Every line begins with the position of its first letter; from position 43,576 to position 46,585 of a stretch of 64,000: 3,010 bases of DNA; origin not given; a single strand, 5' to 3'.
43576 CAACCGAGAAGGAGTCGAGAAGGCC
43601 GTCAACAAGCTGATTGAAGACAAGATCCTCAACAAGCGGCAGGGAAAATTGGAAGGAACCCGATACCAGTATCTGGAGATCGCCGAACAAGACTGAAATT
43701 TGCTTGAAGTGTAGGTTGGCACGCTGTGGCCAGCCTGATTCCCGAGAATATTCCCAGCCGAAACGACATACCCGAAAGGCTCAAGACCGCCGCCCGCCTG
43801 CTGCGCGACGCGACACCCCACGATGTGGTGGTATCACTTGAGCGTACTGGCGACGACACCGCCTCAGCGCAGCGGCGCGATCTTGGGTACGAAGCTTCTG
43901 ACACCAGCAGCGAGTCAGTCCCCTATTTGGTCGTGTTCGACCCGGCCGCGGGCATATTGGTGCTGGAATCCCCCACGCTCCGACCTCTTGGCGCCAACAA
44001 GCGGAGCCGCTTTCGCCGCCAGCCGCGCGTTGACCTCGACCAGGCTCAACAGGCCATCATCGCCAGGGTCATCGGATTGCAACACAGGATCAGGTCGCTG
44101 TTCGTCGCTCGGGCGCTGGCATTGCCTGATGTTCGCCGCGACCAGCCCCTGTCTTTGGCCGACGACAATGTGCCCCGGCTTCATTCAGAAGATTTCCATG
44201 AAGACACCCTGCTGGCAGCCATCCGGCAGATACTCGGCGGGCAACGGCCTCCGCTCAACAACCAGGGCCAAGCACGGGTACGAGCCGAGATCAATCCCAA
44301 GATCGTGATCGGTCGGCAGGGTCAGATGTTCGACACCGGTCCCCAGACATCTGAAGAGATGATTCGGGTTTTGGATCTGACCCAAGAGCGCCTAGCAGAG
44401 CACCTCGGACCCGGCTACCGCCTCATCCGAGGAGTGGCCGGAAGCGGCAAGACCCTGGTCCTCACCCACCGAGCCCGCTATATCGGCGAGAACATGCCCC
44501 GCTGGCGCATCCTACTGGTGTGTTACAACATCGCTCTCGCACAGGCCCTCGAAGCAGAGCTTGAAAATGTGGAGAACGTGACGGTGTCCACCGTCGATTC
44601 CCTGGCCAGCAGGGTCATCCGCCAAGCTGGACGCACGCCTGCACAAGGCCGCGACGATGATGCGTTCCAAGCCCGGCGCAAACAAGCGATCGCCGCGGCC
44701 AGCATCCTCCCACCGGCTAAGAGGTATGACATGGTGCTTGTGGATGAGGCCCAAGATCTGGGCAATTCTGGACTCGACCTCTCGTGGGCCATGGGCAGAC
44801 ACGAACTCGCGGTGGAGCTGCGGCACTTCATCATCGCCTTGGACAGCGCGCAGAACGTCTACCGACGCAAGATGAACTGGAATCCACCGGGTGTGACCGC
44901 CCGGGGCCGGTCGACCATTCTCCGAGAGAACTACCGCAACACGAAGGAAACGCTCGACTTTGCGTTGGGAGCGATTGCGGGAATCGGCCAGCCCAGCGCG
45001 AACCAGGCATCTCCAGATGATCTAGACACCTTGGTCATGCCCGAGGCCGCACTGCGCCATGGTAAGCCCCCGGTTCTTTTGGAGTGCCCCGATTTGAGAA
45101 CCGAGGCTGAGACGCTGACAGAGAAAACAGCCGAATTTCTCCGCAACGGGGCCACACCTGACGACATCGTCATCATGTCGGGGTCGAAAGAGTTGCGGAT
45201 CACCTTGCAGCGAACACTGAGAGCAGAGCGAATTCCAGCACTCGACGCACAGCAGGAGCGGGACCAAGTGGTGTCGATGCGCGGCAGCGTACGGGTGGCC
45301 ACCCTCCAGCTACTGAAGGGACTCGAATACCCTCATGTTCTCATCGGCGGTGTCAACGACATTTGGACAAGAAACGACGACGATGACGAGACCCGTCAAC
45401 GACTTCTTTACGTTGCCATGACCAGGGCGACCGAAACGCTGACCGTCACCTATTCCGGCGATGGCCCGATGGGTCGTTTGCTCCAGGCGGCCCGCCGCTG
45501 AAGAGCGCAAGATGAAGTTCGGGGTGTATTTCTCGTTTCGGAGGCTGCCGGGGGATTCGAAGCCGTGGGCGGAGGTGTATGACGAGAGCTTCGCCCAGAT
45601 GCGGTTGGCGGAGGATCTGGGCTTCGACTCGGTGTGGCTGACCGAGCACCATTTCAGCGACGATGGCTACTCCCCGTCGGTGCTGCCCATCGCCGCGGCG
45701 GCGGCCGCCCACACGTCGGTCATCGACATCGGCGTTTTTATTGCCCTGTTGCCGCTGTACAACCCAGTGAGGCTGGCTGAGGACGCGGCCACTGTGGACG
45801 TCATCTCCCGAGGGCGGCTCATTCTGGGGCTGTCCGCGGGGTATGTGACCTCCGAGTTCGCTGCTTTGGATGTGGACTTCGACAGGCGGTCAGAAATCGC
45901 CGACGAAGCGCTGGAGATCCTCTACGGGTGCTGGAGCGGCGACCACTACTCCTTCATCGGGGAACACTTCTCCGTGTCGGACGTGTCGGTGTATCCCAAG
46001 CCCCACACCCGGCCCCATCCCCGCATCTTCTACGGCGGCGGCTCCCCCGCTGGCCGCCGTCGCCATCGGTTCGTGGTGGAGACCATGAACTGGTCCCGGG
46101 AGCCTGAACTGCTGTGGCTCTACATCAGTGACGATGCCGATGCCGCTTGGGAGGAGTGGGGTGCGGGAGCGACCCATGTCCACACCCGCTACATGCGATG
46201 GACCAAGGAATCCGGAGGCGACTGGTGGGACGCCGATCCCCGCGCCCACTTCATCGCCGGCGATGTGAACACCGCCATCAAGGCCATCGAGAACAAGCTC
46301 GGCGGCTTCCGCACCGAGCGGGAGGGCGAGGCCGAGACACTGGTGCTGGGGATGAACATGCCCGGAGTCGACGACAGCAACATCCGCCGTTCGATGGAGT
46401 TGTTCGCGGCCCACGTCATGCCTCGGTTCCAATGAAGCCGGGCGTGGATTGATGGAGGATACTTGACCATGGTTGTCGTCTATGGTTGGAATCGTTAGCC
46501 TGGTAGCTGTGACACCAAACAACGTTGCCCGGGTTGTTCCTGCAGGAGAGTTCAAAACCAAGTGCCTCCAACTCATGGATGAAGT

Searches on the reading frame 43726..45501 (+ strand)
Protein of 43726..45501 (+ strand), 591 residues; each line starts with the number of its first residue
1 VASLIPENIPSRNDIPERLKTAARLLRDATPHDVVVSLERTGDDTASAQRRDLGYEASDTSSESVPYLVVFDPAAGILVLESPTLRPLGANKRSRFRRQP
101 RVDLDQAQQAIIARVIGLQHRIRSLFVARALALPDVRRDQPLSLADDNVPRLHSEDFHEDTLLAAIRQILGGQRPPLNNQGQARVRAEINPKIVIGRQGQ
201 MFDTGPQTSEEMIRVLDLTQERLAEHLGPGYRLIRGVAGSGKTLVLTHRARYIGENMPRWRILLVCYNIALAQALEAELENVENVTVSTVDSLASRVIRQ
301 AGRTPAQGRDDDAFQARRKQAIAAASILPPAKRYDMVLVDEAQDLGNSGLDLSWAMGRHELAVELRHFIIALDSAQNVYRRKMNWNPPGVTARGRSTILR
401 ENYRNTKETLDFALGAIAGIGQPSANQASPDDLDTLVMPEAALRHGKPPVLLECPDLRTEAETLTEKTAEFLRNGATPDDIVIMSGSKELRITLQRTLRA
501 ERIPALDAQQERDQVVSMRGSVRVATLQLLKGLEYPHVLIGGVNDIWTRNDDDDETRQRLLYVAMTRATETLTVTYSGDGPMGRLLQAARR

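Call 5: search_protein_families(library=pfam, proteins=[window:43726-45501:+], max_evalue=0.01)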
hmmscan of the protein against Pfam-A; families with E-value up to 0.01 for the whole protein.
window:43726-45501:+ (591 aa): 9 families
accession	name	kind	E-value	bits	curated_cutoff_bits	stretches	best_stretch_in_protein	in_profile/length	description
PF13361.12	UvrD_C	-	8.5e-12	45.6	25.6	1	512-577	277-348/350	UvrD-like helicase C-terminal domain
PF00580.27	UvrD-helicase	-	4.3e-10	40.2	23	1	221-303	6-95/271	UvrD/REP helicase N-terminal domain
PF13538.12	UvrD_C_2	-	8.4e-08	32.4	27.4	1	522-574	2-51/52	UvrD-like helicase C-terminal domain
PF13245.12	AAA_19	-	3.4e-06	27.7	25.1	1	229-348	11-106/134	AAA domain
PF01443.25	Viral_helicase1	-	8.1e-06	26.2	21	0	522-574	177-226/228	Viral superfamily 1 RNA helicase core domain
PF09848.15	SLFN-g3_helicase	-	2.1e-05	24.4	24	1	233-348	5-94/354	Schlafen group 3, DNA/RNA helicase domain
PF13604.12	AAA_30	-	0.00016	21.9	27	1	219-348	5-103/191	AAA domain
PF13191.12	AAA_16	-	0.00036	21.5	32.6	1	213-355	9-155/167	AAA ATPase domain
PF04851.21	ResIII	-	0.00064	20.1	22.5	1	233-342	27-134/164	Type III restriction enzyme, res subunit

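Call 6: search_protein_families(library=padloc, proteins=[window:43726-45501:+], max_evalue=0.01)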
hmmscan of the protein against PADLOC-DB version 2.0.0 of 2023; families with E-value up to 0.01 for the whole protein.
window:43726-45501:+ (591 aa): 32 families (the best 25 are shown)
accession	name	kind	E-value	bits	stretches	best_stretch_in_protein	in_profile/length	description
PDLC01087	C3a187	-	4.4e-52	175.6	1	177-579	171-546/559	NERD+UvrD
PDLC00132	GajB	-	4.1e-15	53.4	1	219-304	7-95/625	UrvD helicase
PDLC03802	RTasHel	-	1.5e-12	45.2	1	233-299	22-94/675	DRT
PDLC03002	Helicase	-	2.1e-12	44.2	2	210-271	185-246/707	-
PDLC00117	GajB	-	3.9e-10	36.8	1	518-578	511-576/604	UrvD helicase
PDLC04173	GajB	-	2.3e-09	34.7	1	522-576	418-462/471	-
PDLC00114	GajB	-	1.6e-08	31.6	2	223-303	14-101/635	UrvD helicase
PDLC00103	GajB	-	1.7e-08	31.8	1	519-578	518-578/612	UrvD helicase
PDLC00122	GajB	-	1e-07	29.2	1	233-295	20-84/502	UrvD helicase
PDLC00116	GajB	-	4.9e-07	26.8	1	494-577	436-519/557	UrvD helicase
PDLC00135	GajB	-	6.6e-07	26.6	0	501-577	492-580/603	UrvD helicase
PDLC00109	GajB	-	4e-06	23.5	1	234-299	11-75/647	UrvD helicase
PDLC00120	GajB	-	7.6e-06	23.3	1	482-574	337-429/458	UrvD helicase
PDLC00148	GajB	-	1.2e-05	22.4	0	525-578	298-355/369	UrvD helicase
PDLC00143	GajB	-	2e-05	21.4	0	551-575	579-603/632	UrvD helicase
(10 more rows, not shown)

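Call 7: search_protein_families(library=ncbifam, proteins=[window:43726-45501:+], max_evalue=0.001)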
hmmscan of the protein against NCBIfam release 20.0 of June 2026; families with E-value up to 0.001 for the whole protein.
window:43726-45501:+ (591 aa): 9 families
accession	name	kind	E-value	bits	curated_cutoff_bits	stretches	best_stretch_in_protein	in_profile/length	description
TIGR01073.1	pcrA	equivalog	2.5e-12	46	911.2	2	216-301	5-96/725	DNA helicase PcrA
NF008743.0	PRK11773.1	equivalog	1.9e-11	43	965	1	505-577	539-615/720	DNA helicase II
TIGR01075.1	uvrD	equivalog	1.1e-09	37.1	1144.45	1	513-577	540-610/715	DNA helicase II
NF053713.1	helicas_STM2767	equivalog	5.6e-09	35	550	1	233-279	193-239/665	STM2767 family DEAD/DEAH box helicase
TIGR01074.1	rep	equivalog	4.7e-08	31.8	951.45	1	510-577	540-612/668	DNA helicase Rep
NF008276.0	PRK11054.1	equivalog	9.7e-07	27.6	543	1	233-304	213-289/684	DNA helicase IV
NF041464.1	HelD_BACSU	equivalog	0.00011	20.2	419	0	397-579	610-766/779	RNA polymerase recycling motor HelD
TIGR02784.1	addA_alphas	equivalog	0.0002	19.9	860.75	0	550-575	843-868/1138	double-strand break repair helicase AddA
NF008172.0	PRK10919.1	equivalog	0.00063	18.1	1168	0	510-577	540-612/673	DNA helicase Rep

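Call 38: find_related_loci(query=A2, collection=genome_contigs, flank=10000)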
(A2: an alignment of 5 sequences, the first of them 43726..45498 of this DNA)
Query A2 (591 aa) in genome_contigs; peptide patterns used: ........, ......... (x = any residue, [..] = any of these).
600 stretches matched a pattern (row limit reached: there are more); 139 encode a relative of the query (tblastn E <= 1e-3); the best 80 are kept; 80 distinct loci.
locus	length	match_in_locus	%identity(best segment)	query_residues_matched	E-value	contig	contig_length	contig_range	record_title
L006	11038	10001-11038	76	1-346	2e-164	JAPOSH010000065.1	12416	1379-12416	MAG: bacterium isolate CAR2_bin_19 NODE_1721_length_12416_cov_9.82437, whole genome shotgun sequence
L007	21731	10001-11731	49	1-582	7e-153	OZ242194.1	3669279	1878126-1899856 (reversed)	MAG: Acidimicrobiales bacterium isolate b96ec2c2-7b30-4efb-902b-edc41798273b genome assembly, chromosome: 1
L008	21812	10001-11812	48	1-582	1e-151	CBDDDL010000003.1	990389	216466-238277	MAG: Candidatus Poriferisodalis sp. isolate 73964222-c0af-4b42-b62a-479d994b16b6 genome assembly, contig: contig_3, whol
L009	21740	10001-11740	47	1-582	6e-149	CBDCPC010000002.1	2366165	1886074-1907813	MAG: Acidimicrobiales bacterium isolate 643f2b38-666c-4a97-807c-f766906f6415 genome assembly, contig: contig_2, whole ge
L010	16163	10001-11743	46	1-582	3e-143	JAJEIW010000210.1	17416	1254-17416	MAG: Acidimicrobiia bacterium isolate p16x63bins.71 k141_557434, whole genome shotgun sequence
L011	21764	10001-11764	46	1-587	8e-143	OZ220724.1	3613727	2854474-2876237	MAG: Acidimicrobiales bacterium isolate 2ecf3f36-bb12-4e02-a4a9-b25c11871a57 genome assembly, chromosome: 1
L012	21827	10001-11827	39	1-589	6e-114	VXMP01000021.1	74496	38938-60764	MAG: Acidimicrobiia bacterium isolate SB0661_bin_4 NODE_436_length_74496_cov_64.535498, whole genome shotgun sequence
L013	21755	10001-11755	46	1-585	2e-139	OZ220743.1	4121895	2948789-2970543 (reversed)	MAG: Acidimicrobiales bacterium isolate dadfcd55-464f-4f03-9875-fa0eca1464b2 genome assembly, chromosome: 1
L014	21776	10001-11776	40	1-591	1e-110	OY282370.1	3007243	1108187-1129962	MAG: uncultured Acidimicrobiia bacterium isolate 3d6cc9fa-110c-4048-9278-ecdec338fc6f genome assembly, chromosome: 1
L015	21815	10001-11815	39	1-591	7e-107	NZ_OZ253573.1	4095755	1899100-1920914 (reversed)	MAG: Candidatus Poriferisodalis sp. isolate 9d14b9c2-42ee-4ee7-bd75-182aadf7d47b chromosome 1, complete sequence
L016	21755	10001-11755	31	1-582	6e-63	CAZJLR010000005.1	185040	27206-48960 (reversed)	MAG TPA_asm: uncultured Candidatus Obscuribacterales bacterium isolate SRP262948_co1_150 genome assembly, contig: NODE_6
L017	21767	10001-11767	32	1-578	2e-59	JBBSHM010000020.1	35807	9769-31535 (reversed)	MAG: Acidimicrobiales bacterium isolate LS2_sbin.68 LS2_sbin.68_K_313304_L_35807_cov_21.5409, whole genome shotgun seque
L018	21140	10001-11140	33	209-588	4e-57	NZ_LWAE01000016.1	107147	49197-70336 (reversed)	Clostridium magnum DSM 2767 CLMAG_contig000016, whole genome shotgun sequence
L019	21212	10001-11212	32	184-582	2e-47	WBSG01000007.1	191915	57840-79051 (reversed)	Betaproteobacteria bacterium SCN2 NODE_12_length_191915_cov_46.482017, whole genome shotgun sequence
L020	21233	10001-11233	32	176-582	8e-46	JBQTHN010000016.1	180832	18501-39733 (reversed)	MAG: Bradyrhizobium sp. isolate SAW160 c_000000089396, whole genome shotgun sequence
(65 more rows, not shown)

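Call 61: find_homologous_proteins(query=window:43726-45498:+, max_evalue=1e-10)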
Query window:43726-45498:+ (591 aa): 385 proteins with E <= 1e-10 among 8000 candidates; the best 120 are listed.
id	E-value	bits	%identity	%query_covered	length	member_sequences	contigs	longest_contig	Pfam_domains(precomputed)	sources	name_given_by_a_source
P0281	0.0e+0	1230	95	100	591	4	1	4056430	PF13538.13,PF01443.25,PF13361.13,PF13245.13,PF00580.28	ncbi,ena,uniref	ncbi:DEAD/DEAH box helicase [Candidatus Poriferisocius sp.]|uniref:DEAD/DEAH box helicase n=1 Tax=Ca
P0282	0.0e+0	1138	88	100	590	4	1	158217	PF13538.13,PF01443.25,PF13361.13,PF13245.13,PF00580.28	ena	-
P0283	0.0e+0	1131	87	100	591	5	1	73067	PF13538.13,PF01443.25,PF13361.13,PF13245.13,PF09848.16,PF13191.13,PF00580.28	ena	-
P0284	0.0e+0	1127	87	100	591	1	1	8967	PF13538.13,PF01443.25,PF13604.13,PF13361.13,PF13245.13,PF13191.13,PF00580.28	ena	-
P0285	0.0e+0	1125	88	100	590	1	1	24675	PF13538.13,PF01443.25,PF13604.13,PF13361.13,PF13245.13,PF09848.16,PF13191.13,PF00580.28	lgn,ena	-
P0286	0.0e+0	1122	86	100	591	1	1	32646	PF13538.13,PF13361.13,PF13245.13,PF09848.16,PF13191.13,PF00580.28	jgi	jgi:hypothetical protein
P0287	0.0e+0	1103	84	100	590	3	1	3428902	PF13538.13,PF01443.25,PF13361.13,PF13245.13,PF13191.13,PF00580.28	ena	-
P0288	0.0e+0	1077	85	99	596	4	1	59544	PF13538.13,PF13361.13,PF13245.13,PF09848.16,PF00580.28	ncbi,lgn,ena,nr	ncbi:MAG: AAA family ATPase [bacterium]|nr:AAA family ATPase [bacterium]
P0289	0.0e+0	1062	83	100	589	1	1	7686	PF13538.13,PF01443.25,PF13361.13,PF13245.13,PF09848.16,PF00580.28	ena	-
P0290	0.0e+0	1061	83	100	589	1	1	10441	PF13538.13,PF01443.25,PF13361.13,PF13245.13,PF09848.16,PF00580.28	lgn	-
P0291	0.0e+0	1058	82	100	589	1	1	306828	PF13538.13,PF01443.25,PF13361.13,PF13245.13,PF09848.16,PF00580.28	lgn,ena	-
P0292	0.0e+0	1058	82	100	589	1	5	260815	PF13538.13,PF01443.25,PF13361.13,PF13245.13,PF09848.16,PF00580.28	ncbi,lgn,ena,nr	ncbi:MAG: ATP-binding domain-containing protein [bacterium]|nr:ATP-binding domain-containing protein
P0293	0.0e+0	1041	82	100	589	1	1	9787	PF13538.13,PF01443.25,PF13361.13,PF13245.13,PF09848.16,PF13191.13,PF00580.28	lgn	-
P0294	0.0e+0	1037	82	100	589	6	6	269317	PF13538.13,PF01443.25,PF13361.13,PF13245.13,PF09848.16,PF00580.28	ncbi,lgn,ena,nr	ncbi:MAG: ATP-binding domain-containing protein [Acidimicrobiia bacterium]|nr:ATP-binding domain-con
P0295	0.0e+0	1036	82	100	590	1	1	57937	PF13538.13,PF13361.13,PF13245.13,PF00580.28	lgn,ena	-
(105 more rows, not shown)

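Call 62: search_solved_structures(query=window:43726-45498:+, max_evalue=0.01)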
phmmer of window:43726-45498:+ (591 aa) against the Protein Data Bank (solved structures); distinct sequences matched with E-value up to 0.01: 9.
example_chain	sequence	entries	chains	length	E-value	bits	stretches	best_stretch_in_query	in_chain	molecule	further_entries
1pjr_A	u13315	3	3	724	4.4e-10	42.3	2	209-300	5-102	PCRA | ATP-DEPENDENT HELICASE PCRA | HELICASE PCRA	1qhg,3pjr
3lfu_A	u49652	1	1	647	2.2e-05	26.8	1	513-577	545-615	DNA helicase II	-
2is1_A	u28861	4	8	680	2.6e-05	26.5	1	513-577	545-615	DNA helicase II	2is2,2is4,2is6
1qhh_A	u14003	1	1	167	6.8e-05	25.2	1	209-300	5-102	PROTEIN (PCRA (SUBUNIT))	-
9dci_A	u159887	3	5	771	0.00013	24.3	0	204-351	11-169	ATP-dependent DNA helicase UvrD1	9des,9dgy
2pjr_B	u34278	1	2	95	0.00025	23.3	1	521-576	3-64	PROTEIN (HELICASE PCRA)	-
2pjr_A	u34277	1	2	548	0.00044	22.5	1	209-300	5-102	PROTEIN (HELICASE PCRA)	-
1qhh_D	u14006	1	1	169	0.00083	21.6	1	521-576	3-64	PROTEIN (PCRA (SUBUNIT))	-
1uaa_A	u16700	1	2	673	0.0033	19.6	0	509-577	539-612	PROTEIN (ATP-DEPENDENT DNA HELICASE REP.)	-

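Call 72: search_protein_families(library=padloc, proteins=[L006:317-997:-, L006:1007-1675:-, L006:1675-2505:-], max_evalue=0.001)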
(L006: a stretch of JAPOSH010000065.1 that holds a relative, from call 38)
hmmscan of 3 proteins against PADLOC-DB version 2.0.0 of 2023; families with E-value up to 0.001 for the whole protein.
L006:317-997:- (226 aa): 0 families

L006:1007-1675:- (222 aa): 0 families

L006:1675-2505:- (276 aa): 0 families

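Call 80: predict_structure(alignment_id=A3)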
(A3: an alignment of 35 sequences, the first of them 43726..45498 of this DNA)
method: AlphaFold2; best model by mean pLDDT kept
length: 591 residues; sequences in the alignment: 35
mean_pLDDT: 72.0   pTM: 0.58
mean pLDDT of the five models: 72.0, 71.8, 71.8, 68.7, 66.0
residues with pLDDT >= 90: 133; 70-90: 240; 50-70: 92; < 50: 126
segments of 3 or more residues with pLDDT < 50: 1-8, 44-62, 86-102, 191-206, 217-239, 374-382, 387-399, 419-437
pLDDT, mean of each block of 10 residues (from residue 1): 41 65 78 72 51 40 70 87 55 37 64 85 86 85 73 86 89 70 71 33 46 50 38 41 71 81 90 87 91 94 89 90 92 87 79 88 67 41 50 38 72 68 36 46 75 92 97 93 94 95 93 85 90 87 81 71 85 87 59 40
secondary structure, 60 per line:
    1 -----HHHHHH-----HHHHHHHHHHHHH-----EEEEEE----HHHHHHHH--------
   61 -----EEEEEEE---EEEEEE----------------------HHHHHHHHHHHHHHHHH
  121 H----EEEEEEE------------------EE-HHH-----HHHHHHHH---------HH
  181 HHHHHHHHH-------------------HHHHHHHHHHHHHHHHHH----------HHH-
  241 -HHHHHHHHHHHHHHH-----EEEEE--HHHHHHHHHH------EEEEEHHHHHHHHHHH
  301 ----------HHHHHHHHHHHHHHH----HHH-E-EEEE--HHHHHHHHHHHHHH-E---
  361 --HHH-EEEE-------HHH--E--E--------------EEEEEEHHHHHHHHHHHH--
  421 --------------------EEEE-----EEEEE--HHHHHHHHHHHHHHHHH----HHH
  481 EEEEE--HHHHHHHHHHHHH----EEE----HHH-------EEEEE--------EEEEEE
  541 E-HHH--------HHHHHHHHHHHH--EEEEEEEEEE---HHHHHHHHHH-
elements in order: H6-11 H17-29 E35-40 H45-52 E66-72 E76-81 H104-121 E126-132 H162-169 H179-189 H209-226 H242-256 E262-266 H269-278 E285-289 H290-300 H311-325 E336-339 H342-355 E367-370 E401-406 H407-418 E441-444 E450-454 H457-473 E481-485 H488-500 E505-507 E522-526 E535-541 H554-565 E568-577 H581-590

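Call 84: fold_search(model_id=the predicted structure, library=pdb)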
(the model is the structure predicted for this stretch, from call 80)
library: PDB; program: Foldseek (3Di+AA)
matches with E <= 10: 1532; with E <= 0.001: 320
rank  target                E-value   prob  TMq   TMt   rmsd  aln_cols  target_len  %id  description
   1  7zel_A                1.8e-13  1.00  0.41  0.30  19.4       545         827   13  Human SLFN11 dimer apoenzyme (released 2022-09-28)
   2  7zep_A                2.1e-13  1.00  0.41  0.30  19.6       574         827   13  Human SLFN11 E209A dimer (released 2022-09-28)
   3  9uie_B                3.5e-13  1.00  0.39  0.27  20.2       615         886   13  Electronic microscopy structure of human schlafen14-E211A dimer in complex with dsRNA (released 2025-08-06)
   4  2is4_B                2.1e-12  1.00  0.44  0.41  10.5       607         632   15  Crystal structure of UvrD-DNA-ADPNP ternary complex (released 2007-01-09)
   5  9jr9_A                5.2e-12  1.00  0.38  0.27  20.2       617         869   14  Electronic microscopy structure of human schlafen14-E211A dimer (released 2025-08-06)
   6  9jr9_B                6.8e-12  1.00  0.37  0.27  20.0       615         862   14  Electronic microscopy structure of human schlafen14-E211A dimer (released 2025-08-06)
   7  4c30_A                1.3e-11  1.00  0.44  0.42   7.8       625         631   14  Crystal structure of Deinococcus radiodurans UvrD in complex with DNA, form 2 (released 2013-10-30)
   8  4c30_F                1.4e-11  1.00  0.43  0.41   8.3       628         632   13  Crystal structure of Deinococcus radiodurans UvrD in complex with DNA, form 2 (released 2013-10-30)
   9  1uaa_A                1.7e-11  1.00  0.41  0.39  10.0       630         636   14  E. COLI REP HELICASE/DNA COMPLEX (released 1998-07-09)
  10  1pjr                  2.3e-11  1.00  0.39  0.37  12.2       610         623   16  STRUCTURE OF DNA HELICASE (released 1997-12-03)
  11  2is6_B                3.5e-11  1.00  0.43  0.39  10.0       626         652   14  Crystal structure of UvrD-DNA-ADPMgF3 ternary complex (released 2007-01-09)
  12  9nyy_A                4.6e-11  1.00  0.36  0.27  20.1       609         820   14  Nucleic acid bound human SLFN14, State 1 (released 2025-07-09)
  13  4c2t_D                7.2e-11  1.00  0.42  0.39   9.9       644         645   14  Crystal structure of full length Deinococcus radiodurans UvrD in complex with DNA (released 2013-10-30)
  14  3pjr_A                8.5e-11  1.00  0.42  0.39   9.6       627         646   15  HELICASE SUBSTRATE COMPLEX (released 1999-04-08)
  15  3lfu                  9.0e-11  1.00  0.38  0.36  11.6       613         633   15  Crystal Structure of E. coli UvrD (released 2011-02-02)
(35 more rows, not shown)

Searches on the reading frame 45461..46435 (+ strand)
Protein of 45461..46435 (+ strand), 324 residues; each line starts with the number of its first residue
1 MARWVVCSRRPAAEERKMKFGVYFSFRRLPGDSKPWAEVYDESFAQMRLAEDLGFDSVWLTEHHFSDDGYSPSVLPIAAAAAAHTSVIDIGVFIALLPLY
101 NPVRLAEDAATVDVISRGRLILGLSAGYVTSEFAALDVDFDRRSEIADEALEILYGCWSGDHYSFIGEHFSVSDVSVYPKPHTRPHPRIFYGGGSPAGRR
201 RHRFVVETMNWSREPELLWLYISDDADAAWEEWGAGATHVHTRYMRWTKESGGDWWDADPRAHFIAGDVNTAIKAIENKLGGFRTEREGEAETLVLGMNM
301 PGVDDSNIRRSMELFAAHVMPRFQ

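Call 5: search_protein_families(library=pfam, proteins=[window:45461-46435:+], max_evalue=0.01)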
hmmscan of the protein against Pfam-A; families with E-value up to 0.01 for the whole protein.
window:45461-46435:+ (324 aa): 1 family
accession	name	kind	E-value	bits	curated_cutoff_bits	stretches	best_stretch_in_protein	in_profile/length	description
PF00296.26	Bac_luciferase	-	2.2e-45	155.8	27.9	1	18-200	1-179/314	Luciferase-like monooxygenase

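Call 6: search_protein_families(library=padloc, proteins=[window:45461-46435:+], max_evalue=0.01)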
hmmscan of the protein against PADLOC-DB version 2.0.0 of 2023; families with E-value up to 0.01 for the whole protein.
window:45461-46435:+ (324 aa): 1 family
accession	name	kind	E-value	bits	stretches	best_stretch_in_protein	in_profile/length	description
PDLC01078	C3a156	-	8.1e-16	56.5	1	46-190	19-148/268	oxidoreductase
